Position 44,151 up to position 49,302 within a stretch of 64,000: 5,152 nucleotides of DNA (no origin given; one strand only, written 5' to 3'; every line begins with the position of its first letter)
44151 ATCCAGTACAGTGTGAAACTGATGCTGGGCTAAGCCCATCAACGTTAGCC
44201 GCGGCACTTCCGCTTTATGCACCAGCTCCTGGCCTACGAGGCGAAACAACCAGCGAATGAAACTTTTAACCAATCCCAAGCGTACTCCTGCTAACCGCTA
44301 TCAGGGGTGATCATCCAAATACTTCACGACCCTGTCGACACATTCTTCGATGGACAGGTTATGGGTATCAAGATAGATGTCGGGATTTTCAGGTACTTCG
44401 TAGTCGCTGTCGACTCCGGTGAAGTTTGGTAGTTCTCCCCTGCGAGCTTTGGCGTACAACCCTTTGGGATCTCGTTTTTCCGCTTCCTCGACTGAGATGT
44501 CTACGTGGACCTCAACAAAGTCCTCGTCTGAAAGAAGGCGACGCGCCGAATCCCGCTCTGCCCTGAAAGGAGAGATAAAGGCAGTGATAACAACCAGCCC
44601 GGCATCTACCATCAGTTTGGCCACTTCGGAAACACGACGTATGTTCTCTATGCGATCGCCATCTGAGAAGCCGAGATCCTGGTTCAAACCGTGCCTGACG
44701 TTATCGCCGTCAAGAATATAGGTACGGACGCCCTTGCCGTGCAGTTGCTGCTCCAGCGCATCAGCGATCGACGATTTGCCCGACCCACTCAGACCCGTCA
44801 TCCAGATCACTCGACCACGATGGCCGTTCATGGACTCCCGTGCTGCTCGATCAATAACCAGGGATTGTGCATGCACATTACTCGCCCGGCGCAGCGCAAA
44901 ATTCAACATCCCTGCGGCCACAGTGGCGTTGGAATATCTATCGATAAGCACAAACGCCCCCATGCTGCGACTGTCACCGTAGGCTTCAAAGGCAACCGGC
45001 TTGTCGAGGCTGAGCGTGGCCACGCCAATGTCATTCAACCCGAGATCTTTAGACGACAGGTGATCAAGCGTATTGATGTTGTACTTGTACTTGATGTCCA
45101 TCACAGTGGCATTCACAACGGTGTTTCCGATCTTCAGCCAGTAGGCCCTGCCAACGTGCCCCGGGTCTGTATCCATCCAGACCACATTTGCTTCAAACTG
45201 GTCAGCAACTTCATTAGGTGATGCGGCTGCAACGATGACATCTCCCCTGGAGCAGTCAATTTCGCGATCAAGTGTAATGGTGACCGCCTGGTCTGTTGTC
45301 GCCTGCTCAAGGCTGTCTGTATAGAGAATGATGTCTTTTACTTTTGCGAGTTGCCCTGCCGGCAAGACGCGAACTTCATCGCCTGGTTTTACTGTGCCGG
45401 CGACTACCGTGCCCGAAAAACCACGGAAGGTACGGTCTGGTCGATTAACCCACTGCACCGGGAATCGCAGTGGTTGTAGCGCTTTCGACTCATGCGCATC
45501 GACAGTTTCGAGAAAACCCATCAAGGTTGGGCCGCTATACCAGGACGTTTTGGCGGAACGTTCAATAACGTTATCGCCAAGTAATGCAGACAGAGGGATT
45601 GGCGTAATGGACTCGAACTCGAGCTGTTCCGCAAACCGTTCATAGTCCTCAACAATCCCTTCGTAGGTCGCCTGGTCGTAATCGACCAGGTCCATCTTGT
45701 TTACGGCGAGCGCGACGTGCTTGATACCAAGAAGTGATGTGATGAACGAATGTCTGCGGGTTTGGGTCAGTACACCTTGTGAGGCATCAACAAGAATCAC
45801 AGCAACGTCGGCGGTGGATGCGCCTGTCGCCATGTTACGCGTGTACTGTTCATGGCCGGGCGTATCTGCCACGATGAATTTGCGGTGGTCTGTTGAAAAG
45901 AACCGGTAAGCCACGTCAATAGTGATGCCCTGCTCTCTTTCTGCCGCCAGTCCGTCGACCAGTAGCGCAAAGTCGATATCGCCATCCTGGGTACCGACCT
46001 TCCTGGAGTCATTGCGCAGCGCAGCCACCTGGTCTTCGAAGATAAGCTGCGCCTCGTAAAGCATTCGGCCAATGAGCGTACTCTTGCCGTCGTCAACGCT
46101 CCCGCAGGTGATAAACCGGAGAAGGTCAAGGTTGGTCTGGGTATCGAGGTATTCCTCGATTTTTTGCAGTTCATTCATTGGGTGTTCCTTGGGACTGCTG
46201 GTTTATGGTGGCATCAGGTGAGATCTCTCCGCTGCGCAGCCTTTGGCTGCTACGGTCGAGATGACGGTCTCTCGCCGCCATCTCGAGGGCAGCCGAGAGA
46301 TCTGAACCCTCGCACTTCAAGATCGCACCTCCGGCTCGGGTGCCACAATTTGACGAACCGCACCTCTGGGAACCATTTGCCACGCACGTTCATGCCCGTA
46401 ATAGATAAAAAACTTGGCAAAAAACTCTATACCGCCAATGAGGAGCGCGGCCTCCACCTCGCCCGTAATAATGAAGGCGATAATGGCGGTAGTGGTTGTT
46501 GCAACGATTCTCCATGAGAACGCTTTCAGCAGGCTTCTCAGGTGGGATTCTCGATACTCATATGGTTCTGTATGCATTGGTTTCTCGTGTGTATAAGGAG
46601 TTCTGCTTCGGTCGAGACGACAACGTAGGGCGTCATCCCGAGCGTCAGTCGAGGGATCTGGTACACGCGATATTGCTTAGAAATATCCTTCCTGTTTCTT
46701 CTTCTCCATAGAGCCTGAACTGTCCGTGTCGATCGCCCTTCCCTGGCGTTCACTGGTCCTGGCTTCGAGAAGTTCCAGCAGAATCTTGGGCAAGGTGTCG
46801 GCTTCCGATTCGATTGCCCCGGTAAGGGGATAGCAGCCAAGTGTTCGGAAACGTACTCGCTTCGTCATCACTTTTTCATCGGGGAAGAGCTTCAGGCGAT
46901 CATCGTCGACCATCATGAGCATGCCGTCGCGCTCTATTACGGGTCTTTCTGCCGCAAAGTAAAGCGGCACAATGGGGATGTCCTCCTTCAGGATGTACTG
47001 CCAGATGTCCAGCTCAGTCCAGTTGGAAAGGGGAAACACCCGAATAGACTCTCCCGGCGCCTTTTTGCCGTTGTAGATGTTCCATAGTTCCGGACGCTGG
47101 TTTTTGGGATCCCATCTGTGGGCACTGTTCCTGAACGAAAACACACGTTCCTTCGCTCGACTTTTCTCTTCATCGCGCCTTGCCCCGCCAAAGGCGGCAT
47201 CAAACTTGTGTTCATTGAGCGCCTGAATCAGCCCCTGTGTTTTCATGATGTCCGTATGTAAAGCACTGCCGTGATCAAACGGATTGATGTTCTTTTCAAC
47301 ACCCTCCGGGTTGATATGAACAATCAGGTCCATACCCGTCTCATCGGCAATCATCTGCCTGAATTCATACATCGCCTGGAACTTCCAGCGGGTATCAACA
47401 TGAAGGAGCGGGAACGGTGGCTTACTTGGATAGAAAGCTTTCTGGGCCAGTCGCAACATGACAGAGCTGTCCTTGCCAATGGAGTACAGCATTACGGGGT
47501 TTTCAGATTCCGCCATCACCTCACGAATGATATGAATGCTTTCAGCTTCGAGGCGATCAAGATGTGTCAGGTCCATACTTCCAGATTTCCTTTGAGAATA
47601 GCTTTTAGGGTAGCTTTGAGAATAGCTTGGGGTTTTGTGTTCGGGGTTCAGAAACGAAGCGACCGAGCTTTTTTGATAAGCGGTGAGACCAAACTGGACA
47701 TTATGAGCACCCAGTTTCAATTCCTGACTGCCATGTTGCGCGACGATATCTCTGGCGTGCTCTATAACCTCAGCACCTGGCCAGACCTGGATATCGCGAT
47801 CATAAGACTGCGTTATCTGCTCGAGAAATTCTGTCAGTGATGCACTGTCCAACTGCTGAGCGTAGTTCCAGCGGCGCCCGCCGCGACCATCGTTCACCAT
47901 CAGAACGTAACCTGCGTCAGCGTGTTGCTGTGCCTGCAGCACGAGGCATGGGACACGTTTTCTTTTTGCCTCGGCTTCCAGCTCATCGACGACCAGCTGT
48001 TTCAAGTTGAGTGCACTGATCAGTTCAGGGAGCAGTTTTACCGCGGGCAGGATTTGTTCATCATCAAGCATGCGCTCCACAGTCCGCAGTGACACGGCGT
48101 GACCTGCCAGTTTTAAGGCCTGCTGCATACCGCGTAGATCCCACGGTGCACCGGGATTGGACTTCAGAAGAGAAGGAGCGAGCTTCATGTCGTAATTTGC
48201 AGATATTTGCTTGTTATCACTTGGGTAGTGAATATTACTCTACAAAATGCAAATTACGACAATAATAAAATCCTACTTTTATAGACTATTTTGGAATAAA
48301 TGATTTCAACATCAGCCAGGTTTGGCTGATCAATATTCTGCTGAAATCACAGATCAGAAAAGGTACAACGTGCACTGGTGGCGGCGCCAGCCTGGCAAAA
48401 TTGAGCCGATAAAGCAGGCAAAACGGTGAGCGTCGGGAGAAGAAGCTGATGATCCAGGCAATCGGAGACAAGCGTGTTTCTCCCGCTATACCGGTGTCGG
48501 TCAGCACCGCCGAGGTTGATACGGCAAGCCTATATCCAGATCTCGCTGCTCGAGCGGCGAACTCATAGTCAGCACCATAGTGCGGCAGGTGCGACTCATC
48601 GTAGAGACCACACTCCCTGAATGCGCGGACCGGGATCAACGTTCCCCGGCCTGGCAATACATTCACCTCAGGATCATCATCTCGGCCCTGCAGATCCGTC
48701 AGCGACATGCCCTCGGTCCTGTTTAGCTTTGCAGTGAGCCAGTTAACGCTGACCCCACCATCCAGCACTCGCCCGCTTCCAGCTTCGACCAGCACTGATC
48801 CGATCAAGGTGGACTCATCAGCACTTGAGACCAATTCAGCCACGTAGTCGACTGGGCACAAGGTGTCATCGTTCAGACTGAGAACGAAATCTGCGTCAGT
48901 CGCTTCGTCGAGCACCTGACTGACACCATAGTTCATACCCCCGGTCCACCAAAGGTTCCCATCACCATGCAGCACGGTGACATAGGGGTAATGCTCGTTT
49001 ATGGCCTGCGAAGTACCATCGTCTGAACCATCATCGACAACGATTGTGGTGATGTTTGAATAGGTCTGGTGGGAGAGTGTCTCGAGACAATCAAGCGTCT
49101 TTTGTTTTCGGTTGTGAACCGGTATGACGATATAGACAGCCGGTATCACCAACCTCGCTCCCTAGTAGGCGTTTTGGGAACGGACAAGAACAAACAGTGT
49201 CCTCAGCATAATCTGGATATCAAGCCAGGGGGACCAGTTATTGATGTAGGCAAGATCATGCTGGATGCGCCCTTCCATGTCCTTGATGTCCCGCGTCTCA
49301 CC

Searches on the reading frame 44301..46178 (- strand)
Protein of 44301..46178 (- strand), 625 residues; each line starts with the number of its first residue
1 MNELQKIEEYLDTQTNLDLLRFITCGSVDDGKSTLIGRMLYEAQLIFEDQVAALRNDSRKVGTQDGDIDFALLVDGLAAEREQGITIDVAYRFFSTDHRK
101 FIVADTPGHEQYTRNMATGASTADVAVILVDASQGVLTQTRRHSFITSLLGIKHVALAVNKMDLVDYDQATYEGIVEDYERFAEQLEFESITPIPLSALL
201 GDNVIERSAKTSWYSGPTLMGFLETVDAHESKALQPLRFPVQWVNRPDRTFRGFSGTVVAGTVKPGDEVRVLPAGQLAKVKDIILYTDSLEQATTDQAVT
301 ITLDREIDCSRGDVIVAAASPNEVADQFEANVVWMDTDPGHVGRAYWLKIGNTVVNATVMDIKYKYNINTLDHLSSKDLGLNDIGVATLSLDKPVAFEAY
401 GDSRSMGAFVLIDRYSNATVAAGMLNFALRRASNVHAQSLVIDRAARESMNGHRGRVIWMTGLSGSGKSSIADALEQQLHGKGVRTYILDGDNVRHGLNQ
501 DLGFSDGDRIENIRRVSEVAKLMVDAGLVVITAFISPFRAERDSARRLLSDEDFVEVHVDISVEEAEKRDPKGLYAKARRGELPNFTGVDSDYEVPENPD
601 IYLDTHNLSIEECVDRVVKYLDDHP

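Call 31: search_protein_families(library=pfam, proteins=[window:44301-46178:-], max_evalue=0.0001)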
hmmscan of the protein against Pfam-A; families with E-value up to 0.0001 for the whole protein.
window:44301-46178:- (625 aa): 7 families
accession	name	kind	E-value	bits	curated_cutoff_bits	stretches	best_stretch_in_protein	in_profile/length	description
PF01583.26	APS_kinase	-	4.4e-66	222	21.1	1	454-604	1-152/152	Adenylylsulphate kinase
PF00009.33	GTP_EFTU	-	3.4e-41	141.3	26.5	1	20-205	4-176/188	Elongation factor Tu GTP binding domain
PF22594.2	GTP-eEF1A_C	-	3.7e-26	91.9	27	1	327-425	1-100/101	GTP-eEF1A C-terminal domain-like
PF13671.12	AAA_33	-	2e-09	38.3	27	1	457-567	1-110/143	AAA domain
PF01926.29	MMR_HSR1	-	1.9e-06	28.4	21.9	0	80-141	27-94/113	50S ribosome-binding GTPase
PF13555.12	AAA_29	-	2.9e-05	24.1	27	0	454-482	22-49/61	P-loop containing region of AAA domain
PF07931.18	CPT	-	3.7e-05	24.1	22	0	455-570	1-125/172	Chloramphenicol phosphotransferase-like protein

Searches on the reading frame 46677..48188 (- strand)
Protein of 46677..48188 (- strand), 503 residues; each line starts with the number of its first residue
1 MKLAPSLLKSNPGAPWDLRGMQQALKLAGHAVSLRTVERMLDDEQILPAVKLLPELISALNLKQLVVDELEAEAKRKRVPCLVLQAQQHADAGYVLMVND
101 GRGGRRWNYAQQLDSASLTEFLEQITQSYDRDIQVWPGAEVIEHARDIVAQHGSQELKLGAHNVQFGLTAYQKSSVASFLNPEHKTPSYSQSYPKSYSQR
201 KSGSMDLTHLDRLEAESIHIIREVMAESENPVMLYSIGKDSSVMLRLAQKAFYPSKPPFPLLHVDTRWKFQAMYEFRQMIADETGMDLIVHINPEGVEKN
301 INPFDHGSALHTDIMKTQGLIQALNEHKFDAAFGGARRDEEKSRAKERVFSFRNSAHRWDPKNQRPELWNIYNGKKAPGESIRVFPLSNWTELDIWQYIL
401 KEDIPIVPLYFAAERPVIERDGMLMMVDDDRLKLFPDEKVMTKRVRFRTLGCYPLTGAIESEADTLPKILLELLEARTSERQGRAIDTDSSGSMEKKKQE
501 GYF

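Call 31: search_protein_families(library=pfam, proteins=[window:46677-48188:-], max_evalue=0.0001)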
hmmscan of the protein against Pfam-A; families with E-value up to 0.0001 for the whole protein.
window:46677-48188:- (503 aa): 1 family
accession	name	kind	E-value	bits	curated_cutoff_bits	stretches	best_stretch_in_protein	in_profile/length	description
PF01507.26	PAPS_reduct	-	6.7e-56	189.5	22.5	1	230-457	1-174/175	Phosphoadenosine phosphosulfate reductase domain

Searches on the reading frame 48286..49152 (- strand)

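Call 31: search_protein_families(library=pfam, proteins=[window:48286-49152:-], max_evalue=0.0001)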
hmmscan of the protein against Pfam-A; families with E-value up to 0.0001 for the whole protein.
window:48286-49152:- (288 aa): 3 families
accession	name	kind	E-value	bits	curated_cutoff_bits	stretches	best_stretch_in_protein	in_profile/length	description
PF00535.33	Glycos_transf_2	-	2.9e-20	73.3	23.3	1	8-121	2-116/168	Glycosyl transferase family 2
PF13641.12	Glyco_tranf_2_3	-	7.6e-09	36.3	27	1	4-218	1-210/230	Glycosyltransferase like family 2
PF13632.12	Glyco_trans_2_3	-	2.7e-05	24.5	27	1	90-215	2-119/198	Glycosyl transferase family group 2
